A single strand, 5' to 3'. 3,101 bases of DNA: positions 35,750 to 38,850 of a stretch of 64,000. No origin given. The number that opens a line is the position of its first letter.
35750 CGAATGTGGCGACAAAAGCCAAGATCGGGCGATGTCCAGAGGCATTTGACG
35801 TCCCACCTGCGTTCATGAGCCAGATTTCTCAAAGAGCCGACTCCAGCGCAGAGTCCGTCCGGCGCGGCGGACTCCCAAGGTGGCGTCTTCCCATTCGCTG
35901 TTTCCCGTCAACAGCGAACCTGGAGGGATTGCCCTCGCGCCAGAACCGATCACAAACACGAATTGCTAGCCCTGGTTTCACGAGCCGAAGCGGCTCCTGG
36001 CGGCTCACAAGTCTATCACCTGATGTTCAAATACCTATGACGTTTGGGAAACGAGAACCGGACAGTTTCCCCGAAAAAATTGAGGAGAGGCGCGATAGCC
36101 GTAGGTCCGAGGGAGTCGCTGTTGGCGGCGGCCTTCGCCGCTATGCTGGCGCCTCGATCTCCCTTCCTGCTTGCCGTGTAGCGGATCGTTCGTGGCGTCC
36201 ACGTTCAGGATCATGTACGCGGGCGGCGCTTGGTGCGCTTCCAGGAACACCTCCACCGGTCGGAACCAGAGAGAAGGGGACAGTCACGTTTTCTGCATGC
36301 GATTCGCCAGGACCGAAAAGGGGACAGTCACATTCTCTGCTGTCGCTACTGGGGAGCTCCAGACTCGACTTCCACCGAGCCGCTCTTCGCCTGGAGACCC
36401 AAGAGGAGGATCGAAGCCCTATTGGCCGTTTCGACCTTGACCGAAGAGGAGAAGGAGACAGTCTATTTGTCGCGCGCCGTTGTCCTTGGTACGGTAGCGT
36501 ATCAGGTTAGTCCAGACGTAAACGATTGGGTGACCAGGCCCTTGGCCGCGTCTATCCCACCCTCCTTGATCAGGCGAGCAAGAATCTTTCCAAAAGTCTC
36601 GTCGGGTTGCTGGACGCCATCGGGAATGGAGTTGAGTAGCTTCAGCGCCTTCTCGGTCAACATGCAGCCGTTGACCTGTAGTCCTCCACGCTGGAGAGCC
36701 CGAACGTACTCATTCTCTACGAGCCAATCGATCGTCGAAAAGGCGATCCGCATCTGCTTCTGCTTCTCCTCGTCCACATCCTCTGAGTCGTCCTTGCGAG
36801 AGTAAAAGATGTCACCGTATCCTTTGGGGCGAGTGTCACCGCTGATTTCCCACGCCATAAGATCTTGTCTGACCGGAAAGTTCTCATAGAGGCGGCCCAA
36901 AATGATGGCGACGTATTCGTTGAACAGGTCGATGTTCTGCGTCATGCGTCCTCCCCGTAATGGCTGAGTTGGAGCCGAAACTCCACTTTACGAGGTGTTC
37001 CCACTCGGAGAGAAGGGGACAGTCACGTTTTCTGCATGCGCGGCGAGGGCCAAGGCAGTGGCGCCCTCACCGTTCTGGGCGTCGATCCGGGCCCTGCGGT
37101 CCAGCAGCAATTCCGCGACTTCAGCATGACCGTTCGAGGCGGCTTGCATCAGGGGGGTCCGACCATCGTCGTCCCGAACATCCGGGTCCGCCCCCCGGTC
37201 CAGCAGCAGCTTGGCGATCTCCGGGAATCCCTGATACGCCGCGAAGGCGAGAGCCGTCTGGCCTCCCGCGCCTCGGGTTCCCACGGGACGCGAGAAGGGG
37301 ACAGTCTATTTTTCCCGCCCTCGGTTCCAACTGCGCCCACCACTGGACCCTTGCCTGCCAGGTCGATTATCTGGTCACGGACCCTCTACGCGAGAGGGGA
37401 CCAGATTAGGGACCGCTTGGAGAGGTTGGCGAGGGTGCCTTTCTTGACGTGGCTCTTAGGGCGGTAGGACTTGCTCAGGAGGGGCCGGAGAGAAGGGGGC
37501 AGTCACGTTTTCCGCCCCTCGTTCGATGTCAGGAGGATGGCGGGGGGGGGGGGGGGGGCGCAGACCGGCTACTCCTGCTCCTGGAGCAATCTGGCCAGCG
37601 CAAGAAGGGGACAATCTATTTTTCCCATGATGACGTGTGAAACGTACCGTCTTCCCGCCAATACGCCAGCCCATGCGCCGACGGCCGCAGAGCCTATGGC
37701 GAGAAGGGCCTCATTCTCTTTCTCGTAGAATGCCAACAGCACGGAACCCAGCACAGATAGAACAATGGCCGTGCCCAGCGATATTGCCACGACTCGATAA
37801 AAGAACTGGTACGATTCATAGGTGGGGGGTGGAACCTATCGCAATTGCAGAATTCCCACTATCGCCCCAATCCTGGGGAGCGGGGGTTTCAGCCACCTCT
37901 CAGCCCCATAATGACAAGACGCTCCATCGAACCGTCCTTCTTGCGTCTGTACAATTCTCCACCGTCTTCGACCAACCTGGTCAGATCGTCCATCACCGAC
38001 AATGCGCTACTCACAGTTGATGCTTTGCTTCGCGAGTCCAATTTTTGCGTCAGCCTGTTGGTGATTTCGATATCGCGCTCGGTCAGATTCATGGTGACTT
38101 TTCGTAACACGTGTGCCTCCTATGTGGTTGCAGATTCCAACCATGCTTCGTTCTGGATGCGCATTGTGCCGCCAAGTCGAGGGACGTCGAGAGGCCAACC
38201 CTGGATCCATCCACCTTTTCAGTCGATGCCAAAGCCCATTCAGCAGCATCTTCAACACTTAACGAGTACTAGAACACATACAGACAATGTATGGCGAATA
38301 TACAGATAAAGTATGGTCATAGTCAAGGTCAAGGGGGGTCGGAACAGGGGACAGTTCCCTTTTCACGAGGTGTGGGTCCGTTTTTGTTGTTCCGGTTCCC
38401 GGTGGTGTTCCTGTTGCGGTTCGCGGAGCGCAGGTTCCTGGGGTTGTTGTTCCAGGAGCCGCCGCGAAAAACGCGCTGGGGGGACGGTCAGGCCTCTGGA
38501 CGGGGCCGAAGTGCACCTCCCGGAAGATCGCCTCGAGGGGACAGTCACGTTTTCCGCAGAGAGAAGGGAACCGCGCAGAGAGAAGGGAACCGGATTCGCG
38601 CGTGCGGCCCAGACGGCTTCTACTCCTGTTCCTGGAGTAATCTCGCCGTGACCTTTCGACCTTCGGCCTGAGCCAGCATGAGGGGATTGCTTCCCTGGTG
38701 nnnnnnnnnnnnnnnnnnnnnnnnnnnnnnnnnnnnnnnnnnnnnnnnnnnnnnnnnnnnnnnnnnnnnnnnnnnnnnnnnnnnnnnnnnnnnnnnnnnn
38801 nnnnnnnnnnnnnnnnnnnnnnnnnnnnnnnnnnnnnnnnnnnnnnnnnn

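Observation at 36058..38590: Mosaic array: a ~25-nt motif repeated at least 10 times in one orientation, delimiting fragments of other genes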

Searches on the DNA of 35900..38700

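Call 19: search_rna_families(source=window, start=35900, end=38700, threshold=evalue, max_evalue=5)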
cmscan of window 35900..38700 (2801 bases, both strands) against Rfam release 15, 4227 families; matches with E-value up to 5: 0.
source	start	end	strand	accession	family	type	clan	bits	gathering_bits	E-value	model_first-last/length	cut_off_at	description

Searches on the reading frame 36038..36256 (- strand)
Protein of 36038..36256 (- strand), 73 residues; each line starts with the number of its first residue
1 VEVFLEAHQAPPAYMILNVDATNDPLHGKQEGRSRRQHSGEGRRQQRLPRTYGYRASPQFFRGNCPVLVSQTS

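Call 12: search_protein_families(library=pfam, proteins=[window:36038-36256:-], max_evalue=0.01)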
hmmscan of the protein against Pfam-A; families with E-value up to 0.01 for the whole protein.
window:36038-36256:- (73 aa): 1 family
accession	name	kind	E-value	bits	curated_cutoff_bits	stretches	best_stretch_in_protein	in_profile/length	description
PF13701.12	DDE_Tnp_1_4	-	9.6e-06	24.5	34.7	1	2-39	127-164/435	Transposase DDE domain group 1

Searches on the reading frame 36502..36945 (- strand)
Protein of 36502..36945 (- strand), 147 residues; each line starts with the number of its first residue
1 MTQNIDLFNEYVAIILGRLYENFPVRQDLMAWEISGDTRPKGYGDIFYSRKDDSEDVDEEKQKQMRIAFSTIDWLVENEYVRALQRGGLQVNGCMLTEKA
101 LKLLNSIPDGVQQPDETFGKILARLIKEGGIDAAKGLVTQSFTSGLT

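Call 12: search_protein_families(library=pfam, proteins=[window:36505-36945:-], max_evalue=0.01)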
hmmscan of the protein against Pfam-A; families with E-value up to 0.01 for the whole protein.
window:36505-36945:- (147 aa): 0 families

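Call 21: find_encoding_contigs(protein=window:36502-36945:-, flank=10000, max_places=10)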
Protein window:36502-36945:- (147 aa): no gene with exactly this product is on record in the collection.

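Call 23: find_homologous_proteins(query=window:36505-36945:-)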
Query window:36505-36945:- (147 aa): 8 proteins with E <= 0.001 among 36 candidates.
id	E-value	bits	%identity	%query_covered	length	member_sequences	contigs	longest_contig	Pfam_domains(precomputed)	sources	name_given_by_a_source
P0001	7.2e-89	313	98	100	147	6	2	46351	-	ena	-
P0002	4.4e-79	281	89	99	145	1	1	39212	-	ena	-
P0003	1.2e-75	270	86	99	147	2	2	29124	-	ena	-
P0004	1.6e-69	250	79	100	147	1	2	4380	-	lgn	-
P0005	2.0e-44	169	60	98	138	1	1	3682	-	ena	-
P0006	1.5e-41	160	91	55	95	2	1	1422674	-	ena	-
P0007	8.8e-34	134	54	99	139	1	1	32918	-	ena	-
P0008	5.1e-28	116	50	99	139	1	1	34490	-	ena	-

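Call 24: find_encoding_contigs(protein=P0001, flank=10000, max_places=6)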
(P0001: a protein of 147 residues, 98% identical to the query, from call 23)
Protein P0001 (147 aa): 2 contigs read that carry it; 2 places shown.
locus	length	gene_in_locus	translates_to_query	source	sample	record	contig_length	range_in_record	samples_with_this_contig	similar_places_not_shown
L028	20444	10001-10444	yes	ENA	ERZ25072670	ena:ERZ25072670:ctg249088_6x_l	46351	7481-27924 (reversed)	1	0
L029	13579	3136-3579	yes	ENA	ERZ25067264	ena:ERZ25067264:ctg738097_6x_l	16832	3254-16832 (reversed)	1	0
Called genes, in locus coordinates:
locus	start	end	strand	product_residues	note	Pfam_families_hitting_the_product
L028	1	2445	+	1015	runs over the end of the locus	PF00930:DPPIV_N (faint), PF07676:PD40 (weak), PF07676:PD40 (weak), PF26549:Tricorn_N, PF07676:PD40, PF04389:Peptidase_M28, PF13180:PDZ_2 (weak), PF17820:PDZ_6, +1 more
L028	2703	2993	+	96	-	-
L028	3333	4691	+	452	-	PF07690:MFS_1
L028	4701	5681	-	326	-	PF02423:OCD_Mu_crystall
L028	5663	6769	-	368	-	PF00155:Aminotran_1_2, PF01041:DegT_DnrJ_EryC1, PF01053:Cys_Met_Meta_PP (weak)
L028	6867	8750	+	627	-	-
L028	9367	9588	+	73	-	-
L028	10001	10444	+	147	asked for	-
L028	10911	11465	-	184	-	-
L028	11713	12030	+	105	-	-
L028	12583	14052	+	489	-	PF00092:VWA, PF13519:VWA_2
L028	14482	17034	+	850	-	PF03781:FGE-sulfatase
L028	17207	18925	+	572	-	PF01609:DDE_Tnp_1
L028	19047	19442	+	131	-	PF22296:bAvd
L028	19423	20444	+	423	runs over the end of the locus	PF00078:RVT_1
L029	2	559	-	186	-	?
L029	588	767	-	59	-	-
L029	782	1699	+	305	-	-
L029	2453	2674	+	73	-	-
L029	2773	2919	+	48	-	-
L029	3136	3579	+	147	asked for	-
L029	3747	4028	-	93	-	-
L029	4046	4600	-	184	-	-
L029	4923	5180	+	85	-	-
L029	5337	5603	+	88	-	-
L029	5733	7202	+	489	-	PF00092:VWA, PF13519:VWA_2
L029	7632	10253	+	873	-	PF03781:FGE-sulfatase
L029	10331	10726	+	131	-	PF22296:bAvd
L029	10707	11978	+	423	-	PF00078:RVT_1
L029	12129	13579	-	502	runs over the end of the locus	-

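Call 25: find_encoding_contigs(protein=P0002, flank=10000, max_places=4)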
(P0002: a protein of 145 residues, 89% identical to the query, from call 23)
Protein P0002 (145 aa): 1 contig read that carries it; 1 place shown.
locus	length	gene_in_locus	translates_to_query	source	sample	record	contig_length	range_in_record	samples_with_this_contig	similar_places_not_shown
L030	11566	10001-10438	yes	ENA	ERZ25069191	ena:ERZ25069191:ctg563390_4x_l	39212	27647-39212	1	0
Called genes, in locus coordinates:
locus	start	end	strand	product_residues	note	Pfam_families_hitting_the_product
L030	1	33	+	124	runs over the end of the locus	PF23140:Gp80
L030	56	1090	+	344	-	PF09684:Tail_P2_I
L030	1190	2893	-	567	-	-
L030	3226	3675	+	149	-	PF09684:Tail_P2_I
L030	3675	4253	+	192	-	-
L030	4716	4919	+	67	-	-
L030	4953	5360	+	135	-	PF22671:Gp18_domIII_N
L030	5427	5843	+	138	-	PF04984:Phage_sheath_1 (weak)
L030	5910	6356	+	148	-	PF17482:Phage_sheath_1C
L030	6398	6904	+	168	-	PF04985:Phage_tube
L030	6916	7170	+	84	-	PF10109:Phage_TAC_7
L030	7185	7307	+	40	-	PF06528:Phage_P2_GpE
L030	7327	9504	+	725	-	PF20155:TMP_3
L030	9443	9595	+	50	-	-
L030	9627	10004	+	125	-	PF06995:Phage_P2_GpU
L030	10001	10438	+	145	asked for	-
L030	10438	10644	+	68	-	PF05489:Phage_tail_X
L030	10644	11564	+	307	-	?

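Call 26: find_encoding_contigs(protein=P0003, flank=10000, max_places=4)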
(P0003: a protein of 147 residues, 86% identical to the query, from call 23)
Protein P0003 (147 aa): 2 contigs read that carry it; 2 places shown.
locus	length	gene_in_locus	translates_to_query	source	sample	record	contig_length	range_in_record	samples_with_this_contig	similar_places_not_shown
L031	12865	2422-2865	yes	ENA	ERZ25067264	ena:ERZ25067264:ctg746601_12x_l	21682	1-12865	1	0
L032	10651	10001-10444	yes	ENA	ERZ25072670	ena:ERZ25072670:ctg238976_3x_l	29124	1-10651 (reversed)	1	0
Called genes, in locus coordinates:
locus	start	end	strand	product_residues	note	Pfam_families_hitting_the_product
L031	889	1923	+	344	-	-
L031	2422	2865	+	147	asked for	-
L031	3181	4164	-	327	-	-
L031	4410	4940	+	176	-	-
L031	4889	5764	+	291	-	PF00892:EamA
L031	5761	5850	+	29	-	-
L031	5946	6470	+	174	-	-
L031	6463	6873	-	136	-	-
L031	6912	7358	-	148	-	-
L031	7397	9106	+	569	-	PF07583:PSCyt2, PF07587:PSD1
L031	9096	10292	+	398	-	PF07394:DUF1501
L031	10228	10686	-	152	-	-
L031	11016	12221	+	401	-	PF07394:DUF1501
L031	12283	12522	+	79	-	PF04255:DUF433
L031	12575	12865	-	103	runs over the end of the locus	PF13560:HTH_31 (weak), PF01381:HTH_3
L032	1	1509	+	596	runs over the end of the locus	PF01609:DDE_Tnp_1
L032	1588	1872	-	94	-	PF03235:GmrSD_N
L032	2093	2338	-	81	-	PF12728:HTH_17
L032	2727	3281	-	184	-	PF02746:MR_MLE_N, PF25183:OMP_b-brl_4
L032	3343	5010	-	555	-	PF01566:Nramp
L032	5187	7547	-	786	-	PF06452:CBM9_1 (faint), PF19313:DUF5916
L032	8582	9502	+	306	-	-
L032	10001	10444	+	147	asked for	-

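Call 70: search_protein_families(library=phrogs, proteins=[window:36505-36945:-, L029:4049-4600:-], max_evalue=0.01)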
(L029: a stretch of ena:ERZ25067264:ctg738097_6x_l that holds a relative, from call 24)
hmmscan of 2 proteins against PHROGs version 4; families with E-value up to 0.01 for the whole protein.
window:36505-36945:- (147 aa): 1 family
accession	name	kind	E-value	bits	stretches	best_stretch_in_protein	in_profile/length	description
phrog_2266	-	unknown function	1.9e-28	100.2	1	1-146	1-139/144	-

L029:4049-4600:- (184 aa): 0 families

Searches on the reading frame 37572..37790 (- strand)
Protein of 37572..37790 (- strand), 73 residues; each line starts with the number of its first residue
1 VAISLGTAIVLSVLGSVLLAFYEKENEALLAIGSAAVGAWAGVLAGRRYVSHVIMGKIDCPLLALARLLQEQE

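Call 12: search_protein_families(library=pfam, proteins=[window:37572-37790:-], max_evalue=0.01)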
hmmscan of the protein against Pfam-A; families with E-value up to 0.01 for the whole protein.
window:37572-37790:- (73 aa): 1 family
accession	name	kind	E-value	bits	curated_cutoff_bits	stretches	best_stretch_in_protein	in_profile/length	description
PF02656.20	DUF202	-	0.0038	18.1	23.4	1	7-52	16-65/68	Domain of unknown function (DUF202)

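Call 70: search_protein_families(library=phrogs, proteins=[window:37572-37790:-], max_evalue=0.01)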
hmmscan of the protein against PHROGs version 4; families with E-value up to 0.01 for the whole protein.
window:37572-37790:- (73 aa): 0 families
